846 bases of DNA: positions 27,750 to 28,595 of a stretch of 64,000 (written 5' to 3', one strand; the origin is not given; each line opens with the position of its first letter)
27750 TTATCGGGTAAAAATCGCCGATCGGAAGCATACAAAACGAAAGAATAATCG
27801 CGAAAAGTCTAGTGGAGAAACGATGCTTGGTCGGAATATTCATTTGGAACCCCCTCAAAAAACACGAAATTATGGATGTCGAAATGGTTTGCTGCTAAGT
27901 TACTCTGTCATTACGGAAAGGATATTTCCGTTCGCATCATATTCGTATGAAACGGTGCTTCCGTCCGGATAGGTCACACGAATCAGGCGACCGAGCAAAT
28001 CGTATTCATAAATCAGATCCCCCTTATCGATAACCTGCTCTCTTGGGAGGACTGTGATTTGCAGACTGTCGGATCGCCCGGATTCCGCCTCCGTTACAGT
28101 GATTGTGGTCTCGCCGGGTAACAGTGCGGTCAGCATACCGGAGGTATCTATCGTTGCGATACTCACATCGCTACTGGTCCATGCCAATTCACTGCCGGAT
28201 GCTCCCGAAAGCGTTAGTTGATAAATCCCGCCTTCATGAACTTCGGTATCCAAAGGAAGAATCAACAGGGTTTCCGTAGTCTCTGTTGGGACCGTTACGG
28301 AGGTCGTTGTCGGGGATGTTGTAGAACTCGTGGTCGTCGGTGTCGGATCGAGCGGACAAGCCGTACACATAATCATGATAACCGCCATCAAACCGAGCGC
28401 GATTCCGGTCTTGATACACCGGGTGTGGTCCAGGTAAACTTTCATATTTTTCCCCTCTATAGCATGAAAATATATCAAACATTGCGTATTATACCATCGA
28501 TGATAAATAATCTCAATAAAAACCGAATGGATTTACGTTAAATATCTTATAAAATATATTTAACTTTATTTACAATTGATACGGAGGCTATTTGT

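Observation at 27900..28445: Small Big_2 lipoprotein ending in two YD repeats, co-oriented 41 nt upstream of the giant RHS gene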

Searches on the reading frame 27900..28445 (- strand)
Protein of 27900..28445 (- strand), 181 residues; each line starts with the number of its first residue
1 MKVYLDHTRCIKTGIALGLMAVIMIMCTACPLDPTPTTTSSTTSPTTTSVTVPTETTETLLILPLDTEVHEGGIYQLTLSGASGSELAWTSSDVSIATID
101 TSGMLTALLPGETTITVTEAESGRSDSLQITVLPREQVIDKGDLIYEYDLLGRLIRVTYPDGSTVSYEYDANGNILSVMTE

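Call 3: search_protein_families(library=pfam, proteins=[window:27900-28445:-], max_evalue=0.01)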
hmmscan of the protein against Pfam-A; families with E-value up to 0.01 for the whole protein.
window:27900-28445:- (181 aa): 4 families
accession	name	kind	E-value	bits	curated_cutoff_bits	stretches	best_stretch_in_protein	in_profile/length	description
PF05593.20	RHS_repeat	-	1.9e-10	41.3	22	1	148-177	1-30/38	RHS Repeat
PF02368.24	Big_2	-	3.2e-07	30.7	22.8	1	78-121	27-70/79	Bacterial Ig-like domain (group 2)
PF25706.1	HCMV_UL116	-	0.00031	20.5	30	1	19-145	14-144/336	Human cytomegalovirus UL116 protein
PF21461.3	HL_N-beta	-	0.0083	16.3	27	0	92-120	19-45/57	Hyaluronate lyase, N-terminal beta-sheet domain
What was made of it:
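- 27909..28010 (-): Residues 146-179: the 34-aa YD-pair module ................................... PF05593 scores 41.3 bits (call 3).
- On RHS/YD repeat proteins (Pfam PF05593, TIGR01643): PF05593 scores 41.3 bits at residues 148-177 (call 3).
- Checked: Pfam RHS_repeat matches residues 148-177 (41.3 bits, E=1.9e-10) (call 3).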

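Call 6: find_homologous_proteins(query=window:27900-28445:-, max_evalue=0.001)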
Query window:27900-28445:- (181 aa): 9 proteins with E <= 0.001 among 576 candidates.
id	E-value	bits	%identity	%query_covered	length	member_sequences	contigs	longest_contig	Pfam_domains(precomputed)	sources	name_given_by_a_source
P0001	3.8e-108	377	100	100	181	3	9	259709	PF26182.1,PF05593.20,PF02368.25,PF26918.1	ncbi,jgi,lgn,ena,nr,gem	ncbi:MAG: hypothetical protein GXY43_03845 [Clostridiaceae bacterium]|nr:hypothetical protein [Clost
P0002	4.9e-81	288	72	100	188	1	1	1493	PF26182.1,PF05593.20,PF25023.2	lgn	-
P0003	3.7e-66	240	62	98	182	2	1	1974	PF26182.1,PF05593.20,PF02368.25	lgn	-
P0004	2.7e-48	182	72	67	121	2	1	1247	PF26182.1,PF05593.20,PF25023.2,PF02368.25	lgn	-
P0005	2.8e-33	133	48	69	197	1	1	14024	PF26182.1,PF05593.20,PF25023.2,PF02368.25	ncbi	-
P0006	1.2e-7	50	68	14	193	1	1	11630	PF05593.20,PF25023.2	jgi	-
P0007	2.7e-7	49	37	34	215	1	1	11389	PF24703.3,PF05593.20,PF25023.2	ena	-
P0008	4.4e-6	45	47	20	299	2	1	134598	PF05593.20,PF25023.2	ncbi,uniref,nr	ncbi:RHS repeat protein [Paenibacillus thalictri]|uniref:RHS repeat protein n=1 Tax=Paenibacillus th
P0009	4.3e-4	38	43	19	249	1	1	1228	PF05593.20,PF25023.2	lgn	-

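Call 8: find_encoding_contigs(protein=P0005, flank=10000, max_places=4)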
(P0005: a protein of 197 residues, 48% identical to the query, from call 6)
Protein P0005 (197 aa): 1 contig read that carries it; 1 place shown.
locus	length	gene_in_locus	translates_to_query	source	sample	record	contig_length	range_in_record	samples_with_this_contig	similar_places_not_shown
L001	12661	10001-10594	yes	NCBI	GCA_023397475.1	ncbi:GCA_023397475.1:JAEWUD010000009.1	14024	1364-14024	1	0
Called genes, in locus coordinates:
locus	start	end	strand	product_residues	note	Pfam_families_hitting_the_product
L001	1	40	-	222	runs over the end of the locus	PF00543:P-II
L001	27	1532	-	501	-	PF07556:DUF1538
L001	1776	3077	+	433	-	PF04439:Adenyl_transf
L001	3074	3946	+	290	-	PF08902:DUF1848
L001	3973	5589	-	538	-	PF13188:PAS_8 (faint), PF00989:PAS (weak), PF08448:PAS_4, PF13426:PAS_9, PF08447:PAS_3, PF00990:GGDEF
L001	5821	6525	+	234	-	PF08713:DNA_alkylation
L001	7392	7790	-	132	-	-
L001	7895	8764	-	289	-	PF00376:MerR (weak), PF13411:MerR_1, PF09278:MerR-DNA-bind (weak)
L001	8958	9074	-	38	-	PF00106:adh_short (weak)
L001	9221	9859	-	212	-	-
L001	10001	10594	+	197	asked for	PF02368:Big_2 (weak), PF26182:Ig_NUP210_5th (weak), PF25023:TEN_YD-shell, PF05593:RHS_repeat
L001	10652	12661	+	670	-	?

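Call 9: find_encoding_contigs(protein=P0001, flank=10000, max_places=10)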
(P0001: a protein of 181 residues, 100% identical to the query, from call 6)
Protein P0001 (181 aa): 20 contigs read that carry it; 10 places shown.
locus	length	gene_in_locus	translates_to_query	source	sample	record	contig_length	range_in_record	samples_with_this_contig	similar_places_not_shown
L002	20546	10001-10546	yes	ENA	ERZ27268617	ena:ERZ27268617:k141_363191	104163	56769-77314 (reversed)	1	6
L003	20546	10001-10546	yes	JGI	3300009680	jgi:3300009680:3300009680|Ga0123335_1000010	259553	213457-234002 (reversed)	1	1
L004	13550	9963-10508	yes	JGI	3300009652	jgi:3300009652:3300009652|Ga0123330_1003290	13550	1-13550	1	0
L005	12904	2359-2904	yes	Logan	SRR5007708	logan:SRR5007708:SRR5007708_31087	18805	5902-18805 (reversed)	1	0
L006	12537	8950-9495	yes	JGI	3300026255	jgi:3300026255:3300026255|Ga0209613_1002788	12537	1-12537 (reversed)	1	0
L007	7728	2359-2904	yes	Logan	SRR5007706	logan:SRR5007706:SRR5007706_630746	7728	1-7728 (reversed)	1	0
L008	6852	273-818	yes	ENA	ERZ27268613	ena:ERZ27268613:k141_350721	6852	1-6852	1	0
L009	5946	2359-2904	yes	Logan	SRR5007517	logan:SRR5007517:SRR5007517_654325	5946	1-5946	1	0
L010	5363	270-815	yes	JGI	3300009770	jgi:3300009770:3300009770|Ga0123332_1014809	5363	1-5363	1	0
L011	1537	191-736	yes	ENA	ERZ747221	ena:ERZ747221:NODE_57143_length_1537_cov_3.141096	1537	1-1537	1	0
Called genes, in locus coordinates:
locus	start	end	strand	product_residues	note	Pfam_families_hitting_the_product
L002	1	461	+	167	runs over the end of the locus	PF12724:Flavodoxin_5, PF00258:Flavodoxin_1 (weak)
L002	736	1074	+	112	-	PF13828:DUF4190 (weak)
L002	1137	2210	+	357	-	PF01757:Acyl_transf_3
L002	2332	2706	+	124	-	PF04304:DUF454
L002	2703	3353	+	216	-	PF10160:Tmemb_40 (weak)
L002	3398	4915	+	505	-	PF00199:Catalase, PF06628:Catalase-rel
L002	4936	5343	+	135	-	PF01475:FUR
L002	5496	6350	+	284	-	PF00165:HTH_AraC (faint), PF12833:HTH_18, PF06445:GyrI-like, PF14526:Cass2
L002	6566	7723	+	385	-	PF02771:Acyl-CoA_dh_N, PF02770:Acyl-CoA_dh_M, PF00441:Acyl-CoA_dh_1, PF22924:ACOX_C_alpha1 (weak), PF08028:Acyl-CoA_dh_2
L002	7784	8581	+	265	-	PF01012:ETF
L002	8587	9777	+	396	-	PF00037:Fer4, PF12797:Fer4_2 (faint), PF12837:Fer4_6 (weak), PF12838:Fer4_7 (weak), PF13187:Fer4_9 (weak), PF13237:Fer4_10 (weak), PF01012:ETF, PF00766:ETF_alpha, +5 more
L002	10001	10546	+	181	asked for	PF02368:Big_2 (weak), PF26182:Ig_NUP210_5th (weak), PF26918:Ig_Eae (weak), PF05593:RHS_repeat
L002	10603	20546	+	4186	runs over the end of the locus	PF00801:PKD, PF18911:PKD_4, PF20148:DUF6531, PF25023:TEN_YD-shell, PF05593:RHS_repeat, PF25023:TEN_YD-shell, PF05593:RHS_repeat, PF25023:TEN_YD-shell, +8 more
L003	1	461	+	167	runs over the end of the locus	PF12724:Flavodoxin_5, PF00258:Flavodoxin_1 (weak)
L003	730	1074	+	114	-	PF13828:DUF4190 (weak)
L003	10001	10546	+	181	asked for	PF02368:Big_2 (weak), PF26182:Ig_NUP210_5th (weak), PF26918:Ig_Eae (weak), PF05593:RHS_repeat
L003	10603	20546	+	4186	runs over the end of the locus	PF00801:PKD, PF18911:PKD_4, PF20148:DUF6531, PF25023:TEN_YD-shell, PF05593:RHS_repeat, PF25023:TEN_YD-shell, PF05593:RHS_repeat, PF25023:TEN_YD-shell, +8 more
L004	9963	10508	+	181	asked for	PF02368:Big_2 (weak), PF26182:Ig_NUP210_5th (weak), PF26918:Ig_Eae (weak), PF05593:RHS_repeat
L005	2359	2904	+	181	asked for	PF02368:Big_2 (weak), PF26182:Ig_NUP210_5th (weak), PF26918:Ig_Eae (weak), PF05593:RHS_repeat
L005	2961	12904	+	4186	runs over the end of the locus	PF00801:PKD, PF18911:PKD_4, PF20148:DUF6531, PF25023:TEN_YD-shell, PF05593:RHS_repeat, PF25023:TEN_YD-shell, PF05593:RHS_repeat, PF25023:TEN_YD-shell, +8 more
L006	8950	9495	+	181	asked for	PF02368:Big_2 (weak), PF26182:Ig_NUP210_5th (weak), PF26918:Ig_Eae (weak), PF05593:RHS_repeat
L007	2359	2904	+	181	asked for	PF02368:Big_2 (weak), PF26182:Ig_NUP210_5th (weak), PF26918:Ig_Eae (weak), PF05593:RHS_repeat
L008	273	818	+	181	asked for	PF02368:Big_2 (weak), PF26182:Ig_NUP210_5th (weak), PF26918:Ig_Eae (weak), PF05593:RHS_repeat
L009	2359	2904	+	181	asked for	PF02368:Big_2 (weak), PF26182:Ig_NUP210_5th (weak), PF26918:Ig_Eae (weak), PF05593:RHS_repeat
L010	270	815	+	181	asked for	PF02368:Big_2 (weak), PF26182:Ig_NUP210_5th (weak), PF26918:Ig_Eae (weak), PF05593:RHS_repeat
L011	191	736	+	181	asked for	PF02368:Big_2 (weak), PF26182:Ig_NUP210_5th (weak), PF26918:Ig_Eae (weak), PF05593:RHS_repeat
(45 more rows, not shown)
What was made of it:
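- Checked: The likely start is the ATG at 27843, which has GAGGGGG 7 nt upstream and is the start used in public gene calls (4186 aa, call 9).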

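Call 13: find_encoding_contigs(protein=P0002, flank=10000, max_places=4)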
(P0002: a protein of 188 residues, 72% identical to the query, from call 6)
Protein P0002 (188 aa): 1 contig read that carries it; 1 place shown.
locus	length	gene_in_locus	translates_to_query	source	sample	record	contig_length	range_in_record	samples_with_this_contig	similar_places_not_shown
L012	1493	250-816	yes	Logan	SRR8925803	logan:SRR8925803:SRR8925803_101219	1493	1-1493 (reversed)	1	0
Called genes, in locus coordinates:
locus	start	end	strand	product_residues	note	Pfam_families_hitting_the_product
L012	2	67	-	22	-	?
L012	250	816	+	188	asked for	PF26182:Ig_NUP210_5th (weak), PF25023:TEN_YD-shell (weak), PF05593:RHS_repeat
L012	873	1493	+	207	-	?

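Call 14: find_encoding_contigs(protein=P0003, flank=10000, max_places=4)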
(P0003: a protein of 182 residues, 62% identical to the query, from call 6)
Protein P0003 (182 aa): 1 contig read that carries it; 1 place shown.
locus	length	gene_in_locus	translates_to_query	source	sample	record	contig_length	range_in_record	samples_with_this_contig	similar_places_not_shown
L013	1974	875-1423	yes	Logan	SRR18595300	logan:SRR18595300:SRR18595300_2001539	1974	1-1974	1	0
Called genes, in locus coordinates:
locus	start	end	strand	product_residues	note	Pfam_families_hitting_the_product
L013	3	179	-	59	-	?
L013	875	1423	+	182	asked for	PF26182:Ig_NUP210_5th (weak), PF02368:Big_2 (weak), PF05593:RHS_repeat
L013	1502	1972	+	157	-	?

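Call 18: find_related_loci(query=A1, collection=genome_contigs, flank=6000)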
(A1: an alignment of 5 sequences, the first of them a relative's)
Query A1 (181 aa) in genome_contigs; peptide patterns used: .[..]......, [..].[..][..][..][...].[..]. (x = any residue, [..] = any of these).
600 stretches matched a pattern (row limit reached: there are more); 136 encode a relative of the query (tblastn E <= 1e-3); the best 80 are kept; 80 distinct loci.
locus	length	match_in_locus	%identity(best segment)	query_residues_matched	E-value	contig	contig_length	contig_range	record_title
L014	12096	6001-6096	66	146-177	1e-9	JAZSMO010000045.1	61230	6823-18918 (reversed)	MAG: Lachnospiraceae bacterium isolate T1900044554_TS20190020.MAGScoT_cleanbin_000043 SGB_271_k141_2381654, whole genome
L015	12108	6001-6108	56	146-181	3e-9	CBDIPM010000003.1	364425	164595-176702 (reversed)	MAG: Caulobacteraceae bacterium isolate CRY1-m2-bin15 genome assembly, contig: CRY1-CANU-55, whole genome shotgun sequen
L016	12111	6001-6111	51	138-174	3e-9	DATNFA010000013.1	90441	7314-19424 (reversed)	MAG TPA_asm: Steroidobacteraceae bacterium isolate SMAG_U11282 k141_3257147, whole genome shotgun sequence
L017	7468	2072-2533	46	94-178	6e-9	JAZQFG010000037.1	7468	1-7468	MAG: Acutalibacteraceae bacterium isolate T1900044633_TS20190099.MAGScoT_cleanbin_000018 SGB_1087_k141_1094114, whole ge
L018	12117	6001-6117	64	143-181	7e-9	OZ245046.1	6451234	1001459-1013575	MAG: Candidatus Eiseniibacteriota bacterium isolate 9d5bca9a-b2ae-4bb4-9135-b14f0b5ecb2e genome assembly, chromosome: 1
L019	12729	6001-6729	53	142-181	3e-8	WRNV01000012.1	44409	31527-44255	MAG: Oscillospiraceae bacterium isolate Th196P4bin59 JGI24702J35022_10000071, whole genome shotgun sequence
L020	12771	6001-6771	36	83-178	2e-8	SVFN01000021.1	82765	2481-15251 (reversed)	MAG: Lachnospiraceae bacterium isolate SIG333 NODE_434_length_82765_cov_14.294795, whole genome shotgun sequence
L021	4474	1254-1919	46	132-181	6e-8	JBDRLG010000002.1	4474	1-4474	MAG: Candidatus Omnitrophota bacterium isolate MEGAHIT-group-1.764 k141_2227, whole genome shotgun sequence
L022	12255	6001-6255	50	141-180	8e-8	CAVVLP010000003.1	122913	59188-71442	MAG: uncultured Gammaproteobacteria bacterium isolate MFD03551.bin.1.67 genome assembly, contig: contig_16905, whole gen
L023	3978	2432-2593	45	119-180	7e-8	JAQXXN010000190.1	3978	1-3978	MAG: Thermoflexaceae bacterium isolate SUG1613 k141_4389111, whole genome shotgun sequence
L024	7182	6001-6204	30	100-175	1e-7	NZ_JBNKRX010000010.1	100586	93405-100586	MAG: Sulfurimonas sp. isolate B1B2.bin.19.orig k141_1452247, whole genome shotgun sequence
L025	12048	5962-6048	72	146-174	1e-7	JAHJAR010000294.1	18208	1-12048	MAG: Planctomycetota bacterium isolate Modern_marine.mb.222 Modern_marine.mb.222_k141_2127332, whole genome shotgun sequ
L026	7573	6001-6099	61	146-178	2e-7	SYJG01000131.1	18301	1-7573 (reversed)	MAG: Planctomyces sp. isolate F1-80-MAGs005 F1-80__c198023, whole genome shotgun sequence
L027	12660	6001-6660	42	94-181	2e-7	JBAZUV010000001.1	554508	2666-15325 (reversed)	MAG: Elusimicrobiota bacterium isolate SO_2017_GW1_237 NODE_93_length_554508_cov_6.662483_OW334_2017, whole genome shotg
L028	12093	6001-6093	68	148-178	3e-7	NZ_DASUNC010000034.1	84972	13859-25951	MAG: Archangium sp. isolate SMAG_U1589 k141_307028, whole genome shotgun sequence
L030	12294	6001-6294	30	82-175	4e-7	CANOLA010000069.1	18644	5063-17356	MAG TPA_asm: uncultured Lachnospiraceae bacterium isolate SRR13921780_bin.6_metawrap_v1.3_MAG genome assembly, contig: N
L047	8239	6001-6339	38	98-177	3e-6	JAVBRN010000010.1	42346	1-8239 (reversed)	MAG: Oscillospiraceae bacterium isolate EPI_MAG_00196 c_000000860842, whole genome shotgun sequence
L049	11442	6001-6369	53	127-179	3e-6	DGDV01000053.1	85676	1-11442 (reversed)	MAG TPA_asm: Firmicutes bacterium UBA3943 UBA3943_contig_7581, whole genome shotgun sequence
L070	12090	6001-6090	57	146-175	8e-6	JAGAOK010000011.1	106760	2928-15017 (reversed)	MAG: Lachnospiraceae bacterium isolate RGIG8627 Water_deer_Cecum.Co__c101094, whole genome shotgun sequence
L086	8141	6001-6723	50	132-180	2e-5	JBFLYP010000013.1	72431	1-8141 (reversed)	MAG: Bacillota bacterium isolate MAG088 MAG088_13, whole genome shotgun sequence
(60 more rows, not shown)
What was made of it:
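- Tried and rejected: A genome_contigs scan with the family alignment (call 18) was swamped by generic YD repeats inside large RHS genes.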

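Call 23: predict_structure(alignment_id=A1)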
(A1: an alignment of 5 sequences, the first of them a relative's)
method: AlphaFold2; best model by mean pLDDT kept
length: 181 residues; sequences in the alignment: 5
mean_pLDDT: 75.6   pTM: 0.45
mean pLDDT of the five models: 75.6, 75.1, 74.3, 59.6, 45.5
residues with pLDDT >= 90: 65; 70-90: 49; 50-70: 38; < 50: 29
segments of 3 or more residues with pLDDT < 50: 29-54
pLDDT, mean of each block of 10 residues (from residue 1): 52 61 55 42 42 56 82 90 88 96 92 94 91 71 78 88 92 91 85
secondary structure, 60 per line:
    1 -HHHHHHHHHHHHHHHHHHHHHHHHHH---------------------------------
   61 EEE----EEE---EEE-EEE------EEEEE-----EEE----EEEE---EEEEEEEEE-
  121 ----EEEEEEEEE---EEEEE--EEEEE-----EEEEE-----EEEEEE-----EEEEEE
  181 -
elements in order: H2-27 E61-63 E68-70 E74-76 E78-80 E87-91 E97-99 E104-107 E111-119 E125-133 E137-141 E144-148 E154-158 E164-169 E175-180
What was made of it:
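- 28356..28445 (-): Residues 1-30: a positively charged N-terminus, a hydrophobic helix, and the lipobox-like M-C-T-A-C ending at the invariant Cys30. AF2 predicts a helix at residues 2-27 (call 23).
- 28272..28355 (-): Residues 31-58: a Pro/Thr/Ser-rich disordered stalk. pLDDT is below 50 for residues 29-54 (call 23).
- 28041..28271 (-): Residues 59-135: Big_2 Ig-like domain. Pfam PF02368 scores 30.7 bits (call 3). pLDDT is about 90 (call 23).
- On RHS/YD repeat proteins (Pfam PF05593, TIGR01643): The AF2 model shows a five-strand meander, not a shell (call 23).
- On Big_2 bacterial Ig-like domain (PF02368): The match scores 30.7 bits against a cutoff of 22.8 (call 3). pLDDT is about 90 (call 23).
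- Checked: The AF2 model shows an Ig sandwich at residues 61-133 (pLDDT about 90), followed by a five-strand beta-meander at 137-180 (call 23).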

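Call 26: fold_search(model_id=the predicted structure, library=pdb)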
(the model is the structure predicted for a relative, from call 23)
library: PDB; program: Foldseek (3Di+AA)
matches with E <= 10: 1719; with E <= 0.001: 25
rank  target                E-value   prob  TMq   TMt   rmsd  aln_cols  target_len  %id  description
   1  7quz_AAA              3.6e-07  1.00  0.41  0.40   8.8       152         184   25  Crystal structure of the SeMet octameric C-terminal Big_2-CBM56 domains from Paenibacillus illinoisensis (Bacillus c (released 2023-02-01)
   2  7r3t_B                4.5e-07  1.00  0.41  0.40   8.7       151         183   25  Crystal structure of the Dimeric C-terminal Big_2-CBM56 domains from Paenibacillus illinoisensis (Bacillus circulans I (released 2023-02-22)
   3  7quz_DDD              7.4e-07  1.00  0.41  0.40  11.0       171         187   22  Crystal structure of the SeMet octameric C-terminal Big_2-CBM56 domains from Paenibacillus illinoisensis (Bacillus c (released 2023-02-01)
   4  7quz_BBB              1.5e-06  1.00  0.40  0.39  11.2       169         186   22  Crystal structure of the SeMet octameric C-terminal Big_2-CBM56 domains from Paenibacillus illinoisensis (Bacillus c (released 2023-02-01)
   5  7r5k_10               2.1e-05  1.00  0.36  0.04   6.9       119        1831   20  Human nuclear pore complex (constricted) (released 2022-06-22)
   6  4uj6                  5.5e-05  1.00  0.36  0.10  12.1       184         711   13  Structure of surface layer protein SbsC, domains 1-6 (released 2016-04-27)
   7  3ncx_A                6.5e-05  1.00  0.36  0.35   4.6       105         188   26  Crystal structure of EHEC O157:H7 intimin mutant (released 2011-01-05)
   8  2zqk_B                9.6e-05  1.00  0.38  0.37   3.3        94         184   26  Crystal structure of intimin-Tir68 complex (released 2009-08-18)
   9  5ftx                  1.1e-04  1.00  0.35  0.11  13.7       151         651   20  Structure of surface layer protein SbsC, domains 4-9 (released 2017-02-22)
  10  3ncx_B                1.2e-04  1.00  0.35  0.34   4.5        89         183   27  Crystal structure of EHEC O157:H7 intimin mutant (released 2011-01-05)
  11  2zqk_A                1.6e-04  1.00  0.36  0.36   4.1       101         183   26  Crystal structure of intimin-Tir68 complex (released 2009-08-18)
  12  4uj7                  1.9e-04  1.00  0.34  0.30  13.7       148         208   20  Structure of the S-layer protein SbsC, domains 5-6 (released 2016-04-27)
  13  8yk1_A                2.1e-04  1.00  0.36  0.09  18.3       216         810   13  Blood group B alpha-1,3-galactosidase AgaBb from Bifidobacterium bifidum, construct 23-844 (released 2024-07-10)
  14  4uic                  2.3e-04  1.00  0.37  0.11  12.6       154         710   17  Crystal structure of the S-layer protein rSbsC(31-844) (released 2016-04-13)
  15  2l04_MODEL_1_A        2.4e-04  1.00  0.35  0.65   3.3        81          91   23  The Solution Structure of the C-terminal Ig-like Domain of the Bacteriophage Lambda Tail Tube Protein (released 2010-09-22)
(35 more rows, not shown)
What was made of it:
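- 28041..28271 (-): Foldseek hits include 7quz Big_2-CBM56, intimin and the lambda gpV C-terminal domain (call 26).
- On Big_2 bacterial Ig-like domain (PF02368): Foldseek hits to Big_2 structures have E=3.6e-7 (call 26).
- Big_2 domains are common in adhesins (call 26).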
